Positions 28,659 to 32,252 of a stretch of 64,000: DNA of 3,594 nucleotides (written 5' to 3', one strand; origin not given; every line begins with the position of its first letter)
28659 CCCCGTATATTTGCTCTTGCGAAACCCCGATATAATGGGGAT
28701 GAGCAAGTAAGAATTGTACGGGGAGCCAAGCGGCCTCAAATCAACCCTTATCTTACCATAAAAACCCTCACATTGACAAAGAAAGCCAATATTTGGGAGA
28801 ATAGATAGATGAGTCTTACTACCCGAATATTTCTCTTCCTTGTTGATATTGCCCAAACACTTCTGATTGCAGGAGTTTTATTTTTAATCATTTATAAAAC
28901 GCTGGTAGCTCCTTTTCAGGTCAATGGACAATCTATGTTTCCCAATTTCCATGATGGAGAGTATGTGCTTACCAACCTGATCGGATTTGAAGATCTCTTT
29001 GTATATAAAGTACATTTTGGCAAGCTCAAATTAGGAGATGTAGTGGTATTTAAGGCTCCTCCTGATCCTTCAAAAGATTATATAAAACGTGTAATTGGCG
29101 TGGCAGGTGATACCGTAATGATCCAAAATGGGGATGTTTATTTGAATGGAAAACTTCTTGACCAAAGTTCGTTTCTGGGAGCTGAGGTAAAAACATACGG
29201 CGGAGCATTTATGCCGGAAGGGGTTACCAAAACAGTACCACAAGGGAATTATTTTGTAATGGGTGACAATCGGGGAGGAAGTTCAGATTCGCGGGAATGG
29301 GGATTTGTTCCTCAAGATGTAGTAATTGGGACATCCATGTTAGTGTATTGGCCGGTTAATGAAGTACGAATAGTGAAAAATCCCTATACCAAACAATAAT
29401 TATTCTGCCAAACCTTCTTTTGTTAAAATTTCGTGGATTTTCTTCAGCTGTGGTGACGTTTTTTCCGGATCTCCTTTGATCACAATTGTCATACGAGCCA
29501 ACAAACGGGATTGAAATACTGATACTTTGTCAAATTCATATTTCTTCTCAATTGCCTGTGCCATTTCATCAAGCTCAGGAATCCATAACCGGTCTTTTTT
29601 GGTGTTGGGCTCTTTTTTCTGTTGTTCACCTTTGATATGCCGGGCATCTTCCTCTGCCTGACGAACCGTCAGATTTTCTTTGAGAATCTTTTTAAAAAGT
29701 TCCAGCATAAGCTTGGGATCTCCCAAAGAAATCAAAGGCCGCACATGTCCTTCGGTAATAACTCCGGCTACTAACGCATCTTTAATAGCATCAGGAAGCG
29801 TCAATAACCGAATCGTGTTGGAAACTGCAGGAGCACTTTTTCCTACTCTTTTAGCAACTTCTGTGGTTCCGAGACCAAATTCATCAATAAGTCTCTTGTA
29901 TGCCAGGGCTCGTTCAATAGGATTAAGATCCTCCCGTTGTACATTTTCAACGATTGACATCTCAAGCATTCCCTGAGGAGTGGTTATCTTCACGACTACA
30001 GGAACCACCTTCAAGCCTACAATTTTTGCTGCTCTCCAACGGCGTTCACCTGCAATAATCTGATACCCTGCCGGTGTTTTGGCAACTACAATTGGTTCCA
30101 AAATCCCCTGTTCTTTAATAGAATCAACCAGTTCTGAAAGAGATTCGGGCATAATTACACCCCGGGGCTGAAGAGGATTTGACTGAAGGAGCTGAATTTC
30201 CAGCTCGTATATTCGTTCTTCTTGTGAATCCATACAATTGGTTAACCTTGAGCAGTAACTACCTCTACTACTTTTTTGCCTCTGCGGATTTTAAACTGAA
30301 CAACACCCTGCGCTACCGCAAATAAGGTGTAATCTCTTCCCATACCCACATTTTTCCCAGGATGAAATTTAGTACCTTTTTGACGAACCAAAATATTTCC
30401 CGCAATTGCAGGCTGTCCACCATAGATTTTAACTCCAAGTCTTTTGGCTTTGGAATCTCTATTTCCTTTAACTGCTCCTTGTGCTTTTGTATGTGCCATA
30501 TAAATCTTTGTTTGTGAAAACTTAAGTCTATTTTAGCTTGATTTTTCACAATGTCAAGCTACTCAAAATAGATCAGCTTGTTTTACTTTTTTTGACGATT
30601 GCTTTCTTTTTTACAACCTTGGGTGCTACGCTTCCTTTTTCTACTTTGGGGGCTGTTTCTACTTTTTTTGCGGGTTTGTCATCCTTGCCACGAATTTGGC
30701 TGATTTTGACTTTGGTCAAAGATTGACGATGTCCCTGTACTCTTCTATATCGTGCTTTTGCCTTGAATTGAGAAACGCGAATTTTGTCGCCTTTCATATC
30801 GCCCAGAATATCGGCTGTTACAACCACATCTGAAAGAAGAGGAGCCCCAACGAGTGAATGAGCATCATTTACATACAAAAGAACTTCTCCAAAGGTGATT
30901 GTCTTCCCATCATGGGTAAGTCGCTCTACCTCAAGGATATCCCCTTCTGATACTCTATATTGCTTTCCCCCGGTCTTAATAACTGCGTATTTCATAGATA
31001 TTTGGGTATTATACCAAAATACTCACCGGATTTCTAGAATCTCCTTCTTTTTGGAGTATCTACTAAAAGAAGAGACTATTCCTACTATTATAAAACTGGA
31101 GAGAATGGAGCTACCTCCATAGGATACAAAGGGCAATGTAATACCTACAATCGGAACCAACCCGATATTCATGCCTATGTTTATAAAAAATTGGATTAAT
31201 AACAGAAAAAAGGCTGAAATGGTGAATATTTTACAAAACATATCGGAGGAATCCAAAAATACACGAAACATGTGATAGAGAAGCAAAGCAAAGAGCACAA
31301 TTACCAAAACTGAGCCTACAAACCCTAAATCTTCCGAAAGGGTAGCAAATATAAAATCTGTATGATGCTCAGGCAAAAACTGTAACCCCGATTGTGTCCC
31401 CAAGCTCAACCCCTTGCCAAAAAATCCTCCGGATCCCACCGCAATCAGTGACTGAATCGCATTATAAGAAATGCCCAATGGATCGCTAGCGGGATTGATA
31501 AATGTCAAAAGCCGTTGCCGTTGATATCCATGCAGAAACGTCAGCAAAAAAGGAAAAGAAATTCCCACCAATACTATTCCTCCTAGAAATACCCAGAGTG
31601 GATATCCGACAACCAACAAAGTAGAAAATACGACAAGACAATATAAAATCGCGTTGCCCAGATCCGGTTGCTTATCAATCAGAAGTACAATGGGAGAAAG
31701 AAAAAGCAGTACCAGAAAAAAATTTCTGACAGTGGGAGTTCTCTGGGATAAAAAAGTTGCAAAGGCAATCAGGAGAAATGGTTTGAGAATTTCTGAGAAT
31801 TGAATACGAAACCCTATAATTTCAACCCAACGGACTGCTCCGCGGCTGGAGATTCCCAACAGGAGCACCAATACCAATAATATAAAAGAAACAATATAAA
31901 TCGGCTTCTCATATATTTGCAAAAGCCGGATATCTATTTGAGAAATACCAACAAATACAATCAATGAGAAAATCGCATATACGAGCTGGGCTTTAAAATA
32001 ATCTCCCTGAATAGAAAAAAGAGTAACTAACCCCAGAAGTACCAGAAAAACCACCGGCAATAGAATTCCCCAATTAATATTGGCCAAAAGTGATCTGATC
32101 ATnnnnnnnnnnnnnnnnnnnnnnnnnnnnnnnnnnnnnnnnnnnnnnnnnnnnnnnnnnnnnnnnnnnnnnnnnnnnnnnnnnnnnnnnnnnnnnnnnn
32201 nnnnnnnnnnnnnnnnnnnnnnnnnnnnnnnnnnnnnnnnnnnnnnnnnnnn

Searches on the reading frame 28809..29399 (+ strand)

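Call 11: search_protein_families(library=pfam, proteins=[window:28809-29399:+], max_evalue=0.0001)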
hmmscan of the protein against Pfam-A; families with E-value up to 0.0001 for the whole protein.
window:28809-29399:+ (196 aa): 1 family
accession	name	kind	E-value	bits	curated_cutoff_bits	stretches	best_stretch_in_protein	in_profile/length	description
PF10502.14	Peptidase_S26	-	1.7e-45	155.4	22.9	1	13-181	3-168/168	Signal peptidase, peptidase S26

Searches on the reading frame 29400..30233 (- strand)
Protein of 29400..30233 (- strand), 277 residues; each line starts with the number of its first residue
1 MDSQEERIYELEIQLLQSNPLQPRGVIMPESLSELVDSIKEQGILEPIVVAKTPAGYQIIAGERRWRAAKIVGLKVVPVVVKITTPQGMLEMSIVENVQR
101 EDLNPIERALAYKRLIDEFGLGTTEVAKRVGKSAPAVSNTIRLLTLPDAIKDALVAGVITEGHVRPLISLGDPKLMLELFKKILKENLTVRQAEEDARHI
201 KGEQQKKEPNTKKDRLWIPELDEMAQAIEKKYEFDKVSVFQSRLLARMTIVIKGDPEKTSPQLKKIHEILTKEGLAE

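Call 11: search_protein_families(library=pfam, proteins=[window:29400-30233:-], max_evalue=0.0001)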
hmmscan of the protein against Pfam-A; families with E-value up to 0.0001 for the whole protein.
window:29400-30233:- (277 aa): 2 families
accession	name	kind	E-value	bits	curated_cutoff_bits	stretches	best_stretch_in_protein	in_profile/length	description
PF17762.8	HTH_ParB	-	3.1e-33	114.4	22.6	1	101-201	1-101/102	ParB HTH domain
PF02195.25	ParB_N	-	1e-29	102.9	26.3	1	7-99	2-95/95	ParB N-terminal domain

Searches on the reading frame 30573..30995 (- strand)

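Call 11: search_protein_families(library=pfam, proteins=[window:30573-30995:-], max_evalue=0.0001)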
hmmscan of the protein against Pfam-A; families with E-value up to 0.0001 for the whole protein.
window:30573-30995:- (140 aa): 1 family
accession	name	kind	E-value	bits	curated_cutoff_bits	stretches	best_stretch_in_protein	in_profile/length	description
PF00829.26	Ribosomal_L21p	-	3.7e-31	107.7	27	1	3-101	2-99/99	Ribosomal prokaryotic L21 protein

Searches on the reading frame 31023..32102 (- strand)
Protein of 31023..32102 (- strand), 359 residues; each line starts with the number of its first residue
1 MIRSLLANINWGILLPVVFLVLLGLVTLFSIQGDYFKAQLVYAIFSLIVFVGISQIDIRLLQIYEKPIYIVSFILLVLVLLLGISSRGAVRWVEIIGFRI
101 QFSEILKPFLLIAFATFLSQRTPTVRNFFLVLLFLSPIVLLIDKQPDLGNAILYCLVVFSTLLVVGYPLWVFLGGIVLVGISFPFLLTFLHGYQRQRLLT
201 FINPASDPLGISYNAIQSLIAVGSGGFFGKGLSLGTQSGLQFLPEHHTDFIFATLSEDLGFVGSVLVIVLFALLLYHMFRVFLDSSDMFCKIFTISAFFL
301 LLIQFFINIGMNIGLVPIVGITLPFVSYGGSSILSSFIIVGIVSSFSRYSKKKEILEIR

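Call 11: search_protein_families(library=pfam, proteins=[window:31023-32102:-], max_evalue=0.0001)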
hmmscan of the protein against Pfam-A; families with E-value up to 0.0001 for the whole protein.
window:31023-32102:- (359 aa): 1 family
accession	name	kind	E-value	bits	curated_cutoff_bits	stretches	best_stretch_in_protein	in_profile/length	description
PF01098.24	FTSW_RODA_SPOVE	-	1.2e-86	291.4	26.4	1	15-351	14-355/356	Cell cycle protein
